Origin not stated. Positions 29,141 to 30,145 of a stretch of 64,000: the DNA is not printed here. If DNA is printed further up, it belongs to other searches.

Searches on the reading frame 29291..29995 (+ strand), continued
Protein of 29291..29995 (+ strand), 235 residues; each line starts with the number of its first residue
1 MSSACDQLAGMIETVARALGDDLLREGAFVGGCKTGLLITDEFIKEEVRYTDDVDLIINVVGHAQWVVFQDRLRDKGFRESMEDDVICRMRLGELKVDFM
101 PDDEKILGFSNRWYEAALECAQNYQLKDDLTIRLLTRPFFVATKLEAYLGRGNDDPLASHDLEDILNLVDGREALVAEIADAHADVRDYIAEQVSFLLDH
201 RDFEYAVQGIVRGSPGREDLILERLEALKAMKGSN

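Call 72: search_dna_similar(query=window:29291-29995:+, collection=plasmids, mode=protein, max_rows=15)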
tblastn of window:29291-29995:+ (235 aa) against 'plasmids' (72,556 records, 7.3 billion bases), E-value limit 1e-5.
Records with a match: 118; places in all: 121; records where one place covers at least 80% of the query: 108.
Best place of each record, by identity: 60-80% 3; <60% 115.
By first word of the organism name: Rhizobium 20; Bradyrhizobium 18; Agrobacterium 12; Pseudomonas 12; Acinetobacter 12; Sinorhizobium 5; Neorhizobium 3; Duffyella 3; Hymenobacter 3; Deinococcus 3; and 22 more.
By predicted mobility (MOB-suite, as given by PLSDB): conjugative 46; non-mobilizable 45; mobilizable 27.
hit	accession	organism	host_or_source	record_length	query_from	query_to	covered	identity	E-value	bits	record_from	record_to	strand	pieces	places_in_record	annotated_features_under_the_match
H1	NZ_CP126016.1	Bradyrhizobium japonicum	Glycine max,soybean,root nodule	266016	1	229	97%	62.4%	3e-82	274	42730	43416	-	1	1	hypothetical protein (x2)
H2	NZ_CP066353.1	Bradyrhizobium japonicum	Glycine max,DNA isolated from pure ...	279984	1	229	97%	62.4%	3e-82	274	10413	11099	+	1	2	hypothetical protein (x2)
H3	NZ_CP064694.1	Bradyrhizobium sp. 187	Acmispon strigosus,cell culture,root ...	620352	1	229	97%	59.4%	1e-79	266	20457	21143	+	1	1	hypothetical protein (x2)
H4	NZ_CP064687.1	Bradyrhizobium sp. 4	Acmispon strigosus,cell culture,root ...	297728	1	229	97%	59.4%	6e-79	265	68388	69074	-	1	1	hypothetical protein (x2)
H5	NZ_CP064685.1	Bradyrhizobium sp. CW1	Acmispon strigosus,cell culture,bulk ...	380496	1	227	97%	59.9%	5e-79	265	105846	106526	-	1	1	hypothetical protein (x2)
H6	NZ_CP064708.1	Bradyrhizobium sp. 131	Acmispon strigosus,cell culture,root ...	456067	1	228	97%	59.6%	2e-79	266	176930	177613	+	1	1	hypothetical protein (x2)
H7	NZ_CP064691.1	Bradyrhizobium sp. 192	Acmispon strigosus,cell culture,root ...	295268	1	227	96%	59.7%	1e-62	265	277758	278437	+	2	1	hypothetical protein (x3)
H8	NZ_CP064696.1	Bradyrhizobium sp. 184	Acmispon strigosus,cell culture,root ...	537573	1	225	96%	57.4%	3e-34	268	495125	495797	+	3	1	none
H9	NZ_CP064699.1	Bradyrhizobium sp. 183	Acmispon strigosus,cell culture,root ...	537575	1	225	96%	57.4%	3e-34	268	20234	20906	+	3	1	hypothetical protein (x3)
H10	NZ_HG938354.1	Neorhizobium galegae bv. orientalis str. HAMBI 540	Galega orientalis root nodule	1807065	1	229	97%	55.9%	4e-73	248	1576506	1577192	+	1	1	record has no annotation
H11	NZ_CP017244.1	Rhizobium etli 8C-3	Phaseolus vulgaris,cell culture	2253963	7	232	96%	56.2%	2e-73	249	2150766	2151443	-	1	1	record has no annotation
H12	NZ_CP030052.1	Bradyrhizobium guangdongense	peanut,cell culture,roots of peanut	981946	7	231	95%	56.2%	3e-58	251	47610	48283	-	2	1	hypothetical protein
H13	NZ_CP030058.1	Bradyrhizobium guangdongense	Arachis hypogaea,Microbe,nodule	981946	7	231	95%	56.2%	3e-58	251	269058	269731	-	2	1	hypothetical protein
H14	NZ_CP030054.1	Bradyrhizobium guangzhouense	Arachis hypogaea,Microbe,nodule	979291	7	231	95%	56.2%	3e-58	251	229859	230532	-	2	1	hypothetical protein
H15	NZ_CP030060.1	Bradyrhizobium sp. CCBAU 53351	Arachis hypogaea,Microbe,nodule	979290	7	231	95%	56.2%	3e-58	251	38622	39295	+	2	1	none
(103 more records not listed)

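Call 73: search_dna_similar(query=window:29291-29995:+, collection=phages, mode=protein, max_rows=10)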
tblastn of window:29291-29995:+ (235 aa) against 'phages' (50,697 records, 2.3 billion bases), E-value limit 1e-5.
No match.

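Call 80: search_protein_families(library=ncbifam, proteins=[L001:10708-11460:+, L087:6510-7265:+], max_evalue=0.1)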
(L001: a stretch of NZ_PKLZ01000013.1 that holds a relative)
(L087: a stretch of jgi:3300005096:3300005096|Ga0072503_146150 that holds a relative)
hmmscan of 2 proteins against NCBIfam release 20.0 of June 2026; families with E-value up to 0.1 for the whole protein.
L001:10708-11460:+ (251 aa): 1 family
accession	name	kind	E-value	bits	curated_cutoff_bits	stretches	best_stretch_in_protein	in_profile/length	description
NF033484.1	Stp1_PP2C_phos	equivalog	8.9e-12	45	230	1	10-201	3-202/232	Stp1/IreP family PP2C-type Ser/Thr phosphatase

L087:6510-7265:+ (252 aa): 2 families
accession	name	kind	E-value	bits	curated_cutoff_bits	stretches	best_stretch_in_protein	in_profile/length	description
NF033484.1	Stp1_PP2C_phos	equivalog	1.4e-13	50.9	230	1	11-206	4-207/232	Stp1/IreP family PP2C-type Ser/Thr phosphatase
NF011149.0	PRK14559.1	equivalog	0.00018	20.4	374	1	101-186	491-580/642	serine/threonine phosphatase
